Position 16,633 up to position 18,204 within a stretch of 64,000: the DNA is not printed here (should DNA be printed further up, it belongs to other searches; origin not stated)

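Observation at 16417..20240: Atypical radical-SAM-like enzyme, SAM methyltransferase and stand-alone glgA immediately upstream of the giant lipoproteins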

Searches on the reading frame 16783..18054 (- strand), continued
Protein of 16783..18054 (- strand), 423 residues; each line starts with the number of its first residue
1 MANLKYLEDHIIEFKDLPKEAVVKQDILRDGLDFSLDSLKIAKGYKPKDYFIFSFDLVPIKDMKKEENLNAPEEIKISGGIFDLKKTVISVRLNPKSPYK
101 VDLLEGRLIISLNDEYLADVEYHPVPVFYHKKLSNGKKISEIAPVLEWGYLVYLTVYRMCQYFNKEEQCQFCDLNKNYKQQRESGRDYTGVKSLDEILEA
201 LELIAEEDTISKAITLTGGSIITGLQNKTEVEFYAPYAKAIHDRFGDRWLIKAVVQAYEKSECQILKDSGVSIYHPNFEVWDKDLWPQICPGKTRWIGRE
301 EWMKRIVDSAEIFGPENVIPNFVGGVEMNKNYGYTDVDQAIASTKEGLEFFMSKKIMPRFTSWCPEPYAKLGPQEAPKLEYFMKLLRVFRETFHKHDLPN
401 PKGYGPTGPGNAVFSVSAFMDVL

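Call 31: search_protein_families(library=ncbifam, proteins=[L037:7065-7919:+, L031:7187-7825:+, L044:6409-7275:+, L068:6916-8004:+, L004:9275-10879:+, L040:6720-7688:+, L068:9294-10691:+, L047:10727-11587:+, L019:6403-7104:+, L069:5290-6309:+], max_evalue=0.001)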
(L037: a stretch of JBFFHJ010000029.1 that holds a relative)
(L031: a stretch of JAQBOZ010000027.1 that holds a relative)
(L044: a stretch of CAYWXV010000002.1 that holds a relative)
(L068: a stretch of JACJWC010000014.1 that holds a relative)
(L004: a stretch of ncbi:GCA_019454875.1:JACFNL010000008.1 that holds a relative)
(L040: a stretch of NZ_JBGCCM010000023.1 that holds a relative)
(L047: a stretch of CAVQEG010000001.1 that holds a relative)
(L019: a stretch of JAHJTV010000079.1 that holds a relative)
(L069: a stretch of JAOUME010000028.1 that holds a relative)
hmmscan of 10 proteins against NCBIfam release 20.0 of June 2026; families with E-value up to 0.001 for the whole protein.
L037:7065-7919:+ (284 aa): 0 families

L031:7187-7825:+ (212 aa): 6 families
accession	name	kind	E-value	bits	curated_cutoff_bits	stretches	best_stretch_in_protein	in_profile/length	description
TIGR03664.1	fut_nucase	equivalog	4.6e-15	55.9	124.7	1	32-193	36-211/228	futalosine hydrolase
NF004079.0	PRK05584.1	equivalog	3.7e-09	36.4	169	1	33-176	43-191/232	5'-methylthioadenosine/adenosylhomocysteine nucleosidase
TIGR01704.1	MTA_SAH-Nsdase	equivalog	9.2e-07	28.6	73.8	1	37-174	46-188/229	5'-methylthioadenosine/S-adenosylhomocysteine nucleosidase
NF006087.0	PRK08236.1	equivalog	1.4e-06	28.2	213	1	33-193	30-198/219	futalosine hydrolase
NF004168.0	PRK05634.1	equivalog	4.1e-05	23.4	129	0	30-86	20-80/185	nucleosidase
TIGR03468.1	HpnG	hypoth_equivalog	0.00048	19.8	187.1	0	19-94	10-80/212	hopanoid-associated phosphorylase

L044:6409-7275:+ (288 aa): 0 families

L068:6916-8004:+ (362 aa): 14 families
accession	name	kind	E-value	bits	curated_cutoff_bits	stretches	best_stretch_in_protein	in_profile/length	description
TIGR03699.1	menaquin_MqnC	equivalog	1.9e-102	342.6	428.1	1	13-343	1-335/342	cyclic dehypoxanthinyl futalosine synthase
NF006277.0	PRK08445.1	equivalog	7e-77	258.6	576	1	13-336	2-331/348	dehypoxanthine futalosine cyclase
TIGR03700.1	mena_SCO4494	equivalog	1.6e-69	234.5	434.55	1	5-340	1-341/351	aminofutalosine synthase MqnE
TIGR00423.1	TIGR00423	subfamily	1.7e-66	224.6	260.25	1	50-341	2-301/310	CofH family radical SAM protein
NF005609.0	PRK07360.1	equivalog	1e-55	189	426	1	3-324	9-340/374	7,8-didemethyl-8-hydroxy-5-deazariboflavin synthase subunit CofH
NF006276.0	PRK08444.1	equivalog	8.5e-50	169.7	560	1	4-323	2-321/353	aminofutalosine synthase MqnE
TIGR03551.1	F420_cofH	equivalog_domain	5.4e-48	163.6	374.1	1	15-325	1-318/345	5-amino-6-(D-ribitylamino)uracil--L-tyrosine 4-hydroxyphenyl transferase CofH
NF004580.0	PRK05926.1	equivalog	7.8e-41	140.5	583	1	4-326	17-348/370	hypothetical protein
NF006687.0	PRK09234.1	equivalog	1.6e-35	122.5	1018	1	3-322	480-807/849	bifunctional FO biosynthesis protein CofGH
TIGR03550.1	F420_cofG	equivalog_domain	3.2e-08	33.1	213.35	1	56-306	7-263/322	7,8-didemethyl-8-hydroxy-5-deazariboflavin synthase CofG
TIGR03956.1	rSAM_HydE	equivalog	4.2e-08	32.8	254.6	1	7-246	3-230/340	[FeFe] hydrogenase H-cluster radical SAM maturase HydE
NF004884.0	PRK06245.1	equivalog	7.6e-08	31.6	209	1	47-99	9-59/340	7,8-didemethyl-8-hydroxy-5-deazariboflavin synthase subunit CofG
TIGR00433.2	bioB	equivalog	8.4e-06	25.2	225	0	14-71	2-59/307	biotin synthase BioB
TIGR03957.1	rSAM_HmdB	equivalog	0.00057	19.2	320.9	0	16-95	2-81/317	5,10-methenyltetrahydromethanopterin hydrogenase cofactor biosynthesis protein HmdB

L004:9275-10879:+ (534 aa): 1 family
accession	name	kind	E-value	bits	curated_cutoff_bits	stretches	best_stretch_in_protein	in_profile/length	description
TIGR02814.1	pfaD_fam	subfamily_domain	6.1e-200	664.7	449.25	1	75-513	3-443/444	PfaD family polyunsaturated fatty acid/polyketide biosynthesis protein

L040:6720-7688:+ (322 aa): 1 family
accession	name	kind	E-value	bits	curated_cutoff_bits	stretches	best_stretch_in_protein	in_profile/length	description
TIGR03649.1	ergot_EASG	subfamily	2.5e-06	27.2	256.4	1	181-314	158-281/287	ergot alkaloid biosynthesis protein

L068:9294-10691:+ (465 aa): 3 families
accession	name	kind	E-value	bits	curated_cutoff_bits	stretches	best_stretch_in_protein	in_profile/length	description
NF045908.1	AminopepLapALeg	equivalog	9.2e-20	70.8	600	1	152-412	123-386/396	aminopeptidase LapA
NF006771.0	PRK09290.1-5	subfamily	0.00042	18.9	399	1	173-302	25-142/413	allantoate amidohydrolase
NF007568.0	PRK10199.1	equivalog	0.00045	19.6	298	1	250-299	139-188/346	aminopeptidase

L047:10727-11587:+ (286 aa): 18 families
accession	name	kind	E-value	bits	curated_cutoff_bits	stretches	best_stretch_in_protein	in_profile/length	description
NF001319.0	PRK00258.3-3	equivalog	2e-56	191.1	252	1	21-280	11-265/279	shikimate dehydrogenase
TIGR00507.1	aroE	equivalog_domain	2.7e-54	184.1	200.2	1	20-275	4-255/270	shikimate dehydrogenase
NF009201.0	PRK12549.1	subfamily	4.3e-53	180.3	235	1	18-278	9-273/286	shikimate dehydrogenase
NF001312.0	PRK00258.1-4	equivalog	4.9e-48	163.8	295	1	18-274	11-266/285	shikimate dehydrogenase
NF001311.0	PRK00258.1-3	equivalog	6.8e-39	133.7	235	1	18-278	7-262/279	shikimate dehydrogenase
NF001316.0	PRK00258.2-5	equivalog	7.4e-38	130.3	247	1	20-277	5-249/263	shikimate dehydrogenase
NF001322.0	PRK00258.3-6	equivalog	1.3e-37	129.6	285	1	21-277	10-255/272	shikimate dehydrogenase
NF001310.0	PRK00258.1-2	equivalog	2.7e-37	128.4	221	1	17-275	3-262/279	shikimate dehydrogenase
NF009200.0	PRK12548.1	subfamily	2.1e-35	122.5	432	1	18-275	11-277/289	shikimate dehydrogenase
NF001314.0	PRK00258.2-2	equivalog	2.6e-35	121.9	248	1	19-278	10-276/290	shikimate dehydrogenase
NF001313.0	PRK00258.2-1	equivalog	2.3e-32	112.7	431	1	19-275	12-276/290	shikimate dehydrogenase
TIGR01809.1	Shik-DH-AROM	equivalog_domain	8.5e-30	103.8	196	2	19-176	8-161/282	shikimate dehydrogenase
NF001315.0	PRK00258.2-4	equivalog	3.3e-29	102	413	1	21-275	12-269/284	shikimate dehydrogenase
NF010631.0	PRK14027.1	equivalog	6e-29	101.3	515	1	20-275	8-270/283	quinate/shikimate dehydrogenase (NAD+)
NF009202.0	PRK12550.1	equivalog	4.3e-27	95.1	306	1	34-279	26-261/272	shikimate 5-dehydrogenase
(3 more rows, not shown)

L019:6403-7104:+ (233 aa): 5 families
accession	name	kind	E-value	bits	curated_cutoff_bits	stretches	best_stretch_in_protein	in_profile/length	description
NF008602.0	PRK11570.1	subfamily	7.5e-59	199.1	198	1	34-230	12-205/206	FKBP-type peptidyl-prolyl cis-trans isomerase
NF008150.0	PRK10902.1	equivalog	5.7e-52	176.8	215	1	29-232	42-250/271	FKBP-type peptidyl-prolyl cis-trans isomerase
NF053689.1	BamJ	equivalog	3.1e-30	105.8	100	1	81-227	41-184/184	BamJ family beta-barrel-assembly machinery protein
TIGR03516.1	ppisom_GldI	equivalog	4.9e-09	35.8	157.6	1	126-231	68-176/177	gliding motility-associated peptidyl-prolyl isomerase GldI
NF053691.1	BamM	equivalog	7.3e-07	28.5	315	1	129-194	101-173/376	BamM family beta-barrel-assembly machinery protein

L069:5290-6309:+ (339 aa): 5 families
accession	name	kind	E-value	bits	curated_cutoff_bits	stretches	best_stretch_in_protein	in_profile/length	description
NF047506.1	VWA_BatB_Lepto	exception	8.7e-37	126.9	350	1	49-324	44-324/324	VWA domain-containing protein BatB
NF047508.1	VWA_BatA_Lepto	exception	1.6e-27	96.4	380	1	51-231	50-233/315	VWA domain-containing protein BatA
NF010238.0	PRK13685.1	subfamily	1.7e-19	70.1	432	1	3-323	10-328/335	hypothetical protein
TIGR00868.1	hCaCC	subfamily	1.6e-06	26.3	900.85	1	79-228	294-440/863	calcium-activated chloride channel protein 1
TIGR03788.1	marine_srt_targ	equivalog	0.00078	18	551.65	0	70-227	255-406/629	marine proteobacterial sortase target protein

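Call 33: search_protein_families(library=pfam, proteins=[L044:6409-7275:+, L037:7065-7919:+, L031:7187-7825:+, L040:6720-7688:+], max_evalue=0.01)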
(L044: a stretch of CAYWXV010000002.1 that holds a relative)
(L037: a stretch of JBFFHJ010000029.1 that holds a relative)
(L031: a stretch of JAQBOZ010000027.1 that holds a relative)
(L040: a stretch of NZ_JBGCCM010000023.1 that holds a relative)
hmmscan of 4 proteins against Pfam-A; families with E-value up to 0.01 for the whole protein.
L044:6409-7275:+ (288 aa): 2 families
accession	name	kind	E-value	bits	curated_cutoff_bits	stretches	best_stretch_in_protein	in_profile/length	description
PF02621.19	VitK2_biosynth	-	7.7e-60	202.9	26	1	5-269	1-251/252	Menaquinone biosynthesis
PF12974.12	Phosphonate-bd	-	0.0012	18.7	27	1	31-174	28-186/242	ABC transporter, phosphonate, periplasmic substrate-binding protein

L037:7065-7919:+ (284 aa): 0 families

L031:7187-7825:+ (212 aa): 1 family
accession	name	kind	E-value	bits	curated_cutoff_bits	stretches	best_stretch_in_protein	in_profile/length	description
PF01048.26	PNP_UDP_1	-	1e-16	61.5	25.1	1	36-206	47-222/233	Phosphorylase superfamily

L040:6720-7688:+ (322 aa): 2 families
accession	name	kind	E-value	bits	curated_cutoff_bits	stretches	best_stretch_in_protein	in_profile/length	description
PF13460.12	NAD_binding_10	-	1.8e-07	31.7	27.2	1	39-207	2-181/184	NAD(P)H-binding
PF05368.20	NmrA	-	2.2e-06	27.9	27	1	67-142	48-120/298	NmrA-like family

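Call 35: search_protein_families(library=pfam, proteins=[P0125, P0193, P0269, P0270, P0124, P0143, P0218, P0234], max_evalue=0.001)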
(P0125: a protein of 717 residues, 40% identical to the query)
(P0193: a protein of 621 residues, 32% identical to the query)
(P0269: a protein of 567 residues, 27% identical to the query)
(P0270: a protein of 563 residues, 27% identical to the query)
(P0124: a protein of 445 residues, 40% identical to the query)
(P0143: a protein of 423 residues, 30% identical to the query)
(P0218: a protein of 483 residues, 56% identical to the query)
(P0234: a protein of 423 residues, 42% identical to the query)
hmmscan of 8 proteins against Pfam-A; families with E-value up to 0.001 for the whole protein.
P0125 (717 aa): 3 families
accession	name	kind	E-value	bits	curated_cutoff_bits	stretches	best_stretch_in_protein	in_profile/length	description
PF07729.17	FCD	-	7.3e-19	68.8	24.3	1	123-234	1-117/125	FCD domain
PF00392.27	GntR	-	8.7e-16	57.8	27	1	36-91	4-59/64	Bacterial regulatory proteins, gntR family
PF14502.12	HTH_41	-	0.00058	19.7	25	0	52-94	2-45/48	Helix-turn-helix domain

P0193 (621 aa): 0 families

P0269 (567 aa): 1 family
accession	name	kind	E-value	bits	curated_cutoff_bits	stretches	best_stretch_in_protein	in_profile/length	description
PF04055.27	Radical_SAM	-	5.8e-05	23.8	29.5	1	146-275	5-115/166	Radical SAM superfamily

P0270 (563 aa): 2 families
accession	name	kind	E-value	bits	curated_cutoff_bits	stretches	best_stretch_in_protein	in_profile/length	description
PF02036.22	SCP2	-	4.7e-15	56.2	21.3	1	473-562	11-100/101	SCP-2 sterol transfer family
PF04055.27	Radical_SAM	-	1.7e-07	32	29.5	1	162-307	11-134/166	Radical SAM superfamily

P0124 (445 aa): 0 families

P0143 (423 aa): 0 families

P0218 (483 aa): 0 families

P0234 (423 aa): 0 families

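Call 38: search_protein_families(library=ncbifam, proteins=[L039:1539-2429:+, L039:2553-3554:+, L031:5095-5721:+, L031:5693-6205:+, L031:3771-4769:-, L031:13210-13644:+, L031:13689-14774:+, L047:2378-3688:+, L028:2099-3154:+, L044:6409-7275:+], max_evalue=0.01)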
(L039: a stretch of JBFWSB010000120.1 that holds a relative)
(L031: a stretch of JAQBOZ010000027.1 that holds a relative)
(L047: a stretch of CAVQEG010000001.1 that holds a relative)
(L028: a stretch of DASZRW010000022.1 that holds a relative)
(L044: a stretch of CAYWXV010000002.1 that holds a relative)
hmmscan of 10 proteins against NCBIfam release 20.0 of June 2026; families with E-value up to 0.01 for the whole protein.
L039:1539-2429:+ (296 aa): 28 families (the best 25 are shown)
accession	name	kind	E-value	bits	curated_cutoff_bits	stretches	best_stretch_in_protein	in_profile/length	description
NF009524.0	PRK12886.1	equivalog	2.2e-99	332.5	387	1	11-295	4-285/291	prenyltransferase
NF009526.0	PRK12888.1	equivalog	1.3e-88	297.3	364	1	11-295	11-295/301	4-hydroxybenzoate octaprenyltransferase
TIGR01475.1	ubiA_other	subfamily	7.5e-85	284.8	180.8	1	17-296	4-282/282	UbiA-like polyprenyltransferase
NF041584.1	MqnP_SCO4491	exception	4.5e-79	266.1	420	1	15-294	3-282/285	menaquinone biosynthesis prenyltransferase MqnP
NF041585.1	MqnP_Cj_Hp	exception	1.4e-78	264.3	375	1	17-293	3-280/281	menaquinone biosynthesis prenyltransferase MqnP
NF009515.0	PRK12874.1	equivalog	2.8e-78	263.2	392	1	11-295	4-289/291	4-hydroxybenzoate polyprenyltransferase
NF041586.1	MqnP_DT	exception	8.1e-72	242.2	430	1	19-295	4-277/277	menaquinone biosynthesis prenyltransferase MqnP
NF009609.0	PRK13106.1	equivalog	6.2e-47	160.4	349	1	14-296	14-297/301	prenyltransferase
NF009532.0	PRK12895.1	equivalog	1.5e-41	142.7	414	1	21-294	9-280/286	prenyltransferase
NF009517.0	PRK12876.1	equivalog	1.3e-34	120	419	1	14-291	3-293/300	prenyltransferase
TIGR01474.1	ubiA_proteo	equivalog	5.6e-34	117.9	275.45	1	45-294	34-281/282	4-hydroxybenzoate octaprenyltransferase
TIGR01473.1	cyoE_ctaB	equivalog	4.4e-18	66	210.3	1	21-291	6-279/281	heme o synthase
NF009523.0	PRK12884.1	equivalog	4.2e-17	62.3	269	1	28-265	10-248/279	prenyltransferase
NF009514.0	PRK12873.1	equivalog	8.3e-17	61.5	246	1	58-272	53-272/297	4-hydroxybenzoate polyprenyltransferase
NF003349.0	PRK04375.1-2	equivalog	7.5e-15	54.9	246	1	44-293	48-310/318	heme o synthase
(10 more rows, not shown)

L039:2553-3554:+ (333 aa): 10 families
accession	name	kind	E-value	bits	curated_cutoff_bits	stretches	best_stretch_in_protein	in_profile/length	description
NF006421.0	PRK08673.1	subfamily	4.1e-98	328.7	335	1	35-331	30-333/338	3-deoxy-7-phosphoheptulonate synthase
NF009239.0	PRK12595.1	equivalog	1.5e-91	307.1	279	1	91-329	117-355/360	bifunctional 3-deoxy-7-phosphoheptulonate synthase/chorismate mutase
TIGR01361.1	DAHP_synth_Bsub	equivalog_domain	7.2e-90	300.9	267.75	1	87-326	20-259/260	3-deoxy-7-phosphoheptulonate synthase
NF009933.0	PRK13396.1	subfamily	6.6e-74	249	486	1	81-330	90-340/352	3-deoxy-7-phosphoheptulonate synthase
NF041229.1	BagF_FevY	exception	3.6e-72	243.4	700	1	89-326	87-324/340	phospho-2-dehydro-3-deoxyheptonate aldolase BagF/FevY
TIGR01362.1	KDO8P_synth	equivalog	1.6e-28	99.6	314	1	93-330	3-255/258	3-deoxy-8-phosphooctulonate synthase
NF003543.0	PRK05198.1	equivalog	8e-28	97.2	242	1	92-331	17-271/273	3-deoxy-8-phosphooctulonate synthase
NF009109.0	PRK12457.1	equivalog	1.7e-17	63.6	457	1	119-329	47-270/281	3-deoxy-8-phosphooctulonate synthase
TIGR03586.1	PseI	equivalog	9.2e-05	21.8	340.25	1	150-331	84-257/327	pseudaminic acid synthase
TIGR03569.1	NeuB_NnaB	equivalog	0.00088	18.4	399.65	1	150-331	83-258/329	N-acetylneuraminate synthase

L031:5095-5721:+ (208 aa): 9 families
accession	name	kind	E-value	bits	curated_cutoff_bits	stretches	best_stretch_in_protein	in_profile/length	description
TIGR00560.1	pgsA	equivalog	1.1e-36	127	109.1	1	6-193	2-178/183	CDP-diacylglycerol--glycerol-3-phosphate 3-phosphatidyltransferase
NF053678.1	ClpnSynClsA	equivalog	4.1e-24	85.8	240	1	5-131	3-128/180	cardiolipin synthase ClsA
NF008090.0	PRK10832.1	equivalog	6.2e-19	68.8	304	1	4-139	2-141/182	CDP-diacylglycerol--glycerol-3-phosphate 3-phosphatidyltransferase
NF040950.1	archin_ph_syn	equivalog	1.2e-07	31.7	180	1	8-190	26-186/191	archaetidylinositol phosphate synthase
TIGR00473.1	pssA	equivalog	3.9e-07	30.3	107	1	32-76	18-62/153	CDP-diacylglycerol--serine O-phosphatidyltransferase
NF038086.1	anchor_synt_A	exception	1.7e-05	24.7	200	1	32-87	30-84/222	protein sorting system archaetidylserine synthase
TIGR04217.1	archae_ser_T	exception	1.9e-05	24.5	200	1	7-111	9-111/221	archaetidylserine synthase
NF045883.1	PIPSynth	equivalog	0.00013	21.7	170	1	36-190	51-191/197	phosphatidylinositol phosphate synthase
NF038087.1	arch_ser_synth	exception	0.00049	19.8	240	1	32-99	28-99/216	archaetidylserine synthase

L031:5693-6205:+ (170 aa): 1 family
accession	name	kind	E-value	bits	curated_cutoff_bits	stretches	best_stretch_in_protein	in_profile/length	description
NF008288.0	PRK11068.1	equivalog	2.1e-25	89.6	226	1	18-158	16-157/165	phosphatidylglycerophosphatase A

L031:3771-4769:- (332 aa): 0 families

L031:13210-13644:+ (144 aa): 5 families
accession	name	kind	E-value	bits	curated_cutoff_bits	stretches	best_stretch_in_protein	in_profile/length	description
NF003805.0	PRK05395.1-2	subfamily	2.8e-60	202.1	146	1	1-141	2-140/147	type II 3-dehydroquinate dehydratase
NF003807.0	PRK05395.1-4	subfamily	6.6e-60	201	130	1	1-142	4-143/148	type II 3-dehydroquinate dehydratase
TIGR01088.1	aroQ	equivalog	6.1e-57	191.2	169.85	1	2-141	1-138/141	type II 3-dehydroquinate dehydratase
NF003806.0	PRK05395.1-3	subfamily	1.1e-56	190.4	171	1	2-143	4-143/149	type II 3-dehydroquinate dehydratase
NF003804.0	PRK05395.1-1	subfamily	9.2e-53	177.9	195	1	2-140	6-143/151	type II 3-dehydroquinate dehydratase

L031:13689-14774:+ (361 aa): 3 families
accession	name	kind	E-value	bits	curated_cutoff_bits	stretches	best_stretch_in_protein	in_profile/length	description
NF003793.1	PRK05382.1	equivalog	1.7e-129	431.6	321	1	10-350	1-343/344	chorismate synthase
TIGR00033.1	aroC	equivalog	4.5e-123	410.7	212.2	1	9-354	1-349/351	chorismate synthase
NF009113.0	PRK12463.1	equivalog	1e-49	169.6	799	1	10-302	2-317/390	chorismate synthase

L047:2378-3688:+ (436 aa): 22 families
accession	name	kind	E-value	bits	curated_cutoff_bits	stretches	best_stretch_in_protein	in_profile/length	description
NF006269.1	PRK08418.1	equivalog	6.1e-36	124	320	1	41-428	4-396/408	aminofutalosine deaminase family hydrolase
NF006549.0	PRK09045.1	equivalog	8e-30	103.8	540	2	269-411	233-383/444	TRZ/ATZ family hydrolase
NF004701.0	PRK06038.1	equivalog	5.6e-24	84.6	609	1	53-389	19-349/432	N-ethylammeline chlorohydrolase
NF006055.0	PRK08203.1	equivalog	1e-21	77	532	1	211-405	209-389/455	8-oxoguanine deaminase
NF005557.0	PRK07228.1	equivalog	3.9e-21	75.3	522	1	44-409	8-377/445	5'-deoxyadenosine deaminase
NF006252.0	PRK08393.1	equivalog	1.8e-19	70.1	617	2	274-378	224-335/424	N-ethylammeline chlorohydrolase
NF006681.0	PRK09229.1-2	equivalog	3.3e-18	65.7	362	1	274-422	250-405/451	formimidoylglutamate deiminase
NF005552.0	PRK07213.1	equivalog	4.6e-17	62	294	2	267-407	214-350/382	chlorohydrolase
NF004995.0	PRK06380.1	subfamily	4.1e-15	55.7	567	1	273-360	220-308/418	metal-dependent hydrolase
NF009059.0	PRK12393.1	equivalog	1.6e-14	53.5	543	1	214-400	216-388/460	amidohydrolase family protein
NF006056.0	PRK08204.1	subfamily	3.1e-12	46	391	1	277-383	233-355/449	hypothetical protein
TIGR02967.1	guan_deamin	equivalog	4e-12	45.8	375.4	1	278-411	228-365/401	guanine deaminase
NF006679.0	PRK09228.1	subfamily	9e-12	44.5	351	1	278-408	253-387/433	guanine deaminase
NF005211.0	PRK06687.1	equivalog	1.5e-11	43.8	703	1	274-390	231-354/419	TRZ/ATZ family protein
NF012037.0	PRK15493.1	equivalog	5.9e-11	41.8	779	1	145-373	113-333/435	bifunctional S-methyl-5'-thioadenosine deaminase/S-adenosylhomocysteine deaminase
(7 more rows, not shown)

L028:2099-3154:+ (351 aa): 0 families

L044:6409-7275:+ (288 aa): 0 families

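Call 43: find_encoding_contigs(protein=P0124, flank=8000, max_places=3)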
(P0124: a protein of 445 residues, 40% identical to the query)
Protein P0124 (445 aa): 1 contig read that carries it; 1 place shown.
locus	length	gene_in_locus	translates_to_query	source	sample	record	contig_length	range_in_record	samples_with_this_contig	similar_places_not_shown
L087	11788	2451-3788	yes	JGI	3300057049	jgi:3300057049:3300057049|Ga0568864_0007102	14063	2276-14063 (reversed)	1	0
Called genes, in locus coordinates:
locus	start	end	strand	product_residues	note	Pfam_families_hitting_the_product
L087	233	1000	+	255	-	PF00392:GntR, PF07729:FCD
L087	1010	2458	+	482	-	PF20695:UbiD_N, PF01977:UbiD, PF20696:UbiD_C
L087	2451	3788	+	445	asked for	-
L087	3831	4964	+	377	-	PF13433:Peripla_BP_5, PF13458:Peripla_BP_6, PF01094:ANF_receptor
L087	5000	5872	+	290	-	PF02653:BPD_transp_2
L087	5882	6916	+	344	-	PF02653:BPD_transp_2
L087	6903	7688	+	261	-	PF00005:ABC_tran, PF13304:AAA_21 (faint), PF12399:BCA_ABC_TP_C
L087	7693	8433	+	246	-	PF00005:ABC_tran, PF13304:AAA_21 (faint)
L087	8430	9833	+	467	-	PF03972:MmgE_PrpD_N, PF19305:MmgE_PrpD_C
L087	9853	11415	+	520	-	PF00501:AMP-binding, PF13193:AMP-binding_C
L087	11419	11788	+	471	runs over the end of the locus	PF20695:UbiD_N, PF01977:UbiD, PF20696:UbiD_C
